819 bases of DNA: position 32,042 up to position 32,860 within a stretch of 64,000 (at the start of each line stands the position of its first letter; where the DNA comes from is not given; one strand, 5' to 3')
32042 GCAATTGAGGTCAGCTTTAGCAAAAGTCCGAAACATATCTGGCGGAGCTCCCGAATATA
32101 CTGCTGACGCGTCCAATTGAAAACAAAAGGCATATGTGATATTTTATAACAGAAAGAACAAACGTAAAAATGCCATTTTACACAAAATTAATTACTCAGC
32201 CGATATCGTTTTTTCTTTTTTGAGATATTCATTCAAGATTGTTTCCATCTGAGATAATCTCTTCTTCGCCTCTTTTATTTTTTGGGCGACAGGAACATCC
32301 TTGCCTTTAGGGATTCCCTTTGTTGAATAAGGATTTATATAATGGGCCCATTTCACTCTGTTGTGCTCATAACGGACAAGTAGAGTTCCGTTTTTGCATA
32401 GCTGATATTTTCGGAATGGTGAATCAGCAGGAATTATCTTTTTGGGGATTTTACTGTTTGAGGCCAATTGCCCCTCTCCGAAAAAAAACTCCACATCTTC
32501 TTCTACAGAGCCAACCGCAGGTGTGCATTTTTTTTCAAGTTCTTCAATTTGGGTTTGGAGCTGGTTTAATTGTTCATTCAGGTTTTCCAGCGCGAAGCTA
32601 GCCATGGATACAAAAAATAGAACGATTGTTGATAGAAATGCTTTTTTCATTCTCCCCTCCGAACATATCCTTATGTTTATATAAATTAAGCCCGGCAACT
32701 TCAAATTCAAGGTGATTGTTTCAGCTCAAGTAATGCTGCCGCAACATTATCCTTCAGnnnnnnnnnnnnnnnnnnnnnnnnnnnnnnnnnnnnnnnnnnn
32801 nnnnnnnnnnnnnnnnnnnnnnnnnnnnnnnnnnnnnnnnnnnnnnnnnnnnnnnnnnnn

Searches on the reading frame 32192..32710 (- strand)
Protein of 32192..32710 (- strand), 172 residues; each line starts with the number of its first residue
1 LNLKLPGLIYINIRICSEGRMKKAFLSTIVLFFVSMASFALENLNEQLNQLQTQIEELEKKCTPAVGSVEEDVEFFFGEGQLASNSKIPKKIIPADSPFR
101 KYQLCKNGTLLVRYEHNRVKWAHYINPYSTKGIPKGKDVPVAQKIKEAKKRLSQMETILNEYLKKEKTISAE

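Call 43: search_protein_families(library=pfam, proteins=[window:32192-32710:-], max_evalue=0.01)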
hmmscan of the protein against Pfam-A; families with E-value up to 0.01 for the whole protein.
window:32192-32710:- (172 aa): 1 family
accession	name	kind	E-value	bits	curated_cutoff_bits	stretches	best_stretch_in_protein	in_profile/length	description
PF12998.12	ING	-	0.0058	17.6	23.9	0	40-87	8-56/102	Inhibitor of growth proteins N-terminal histone-binding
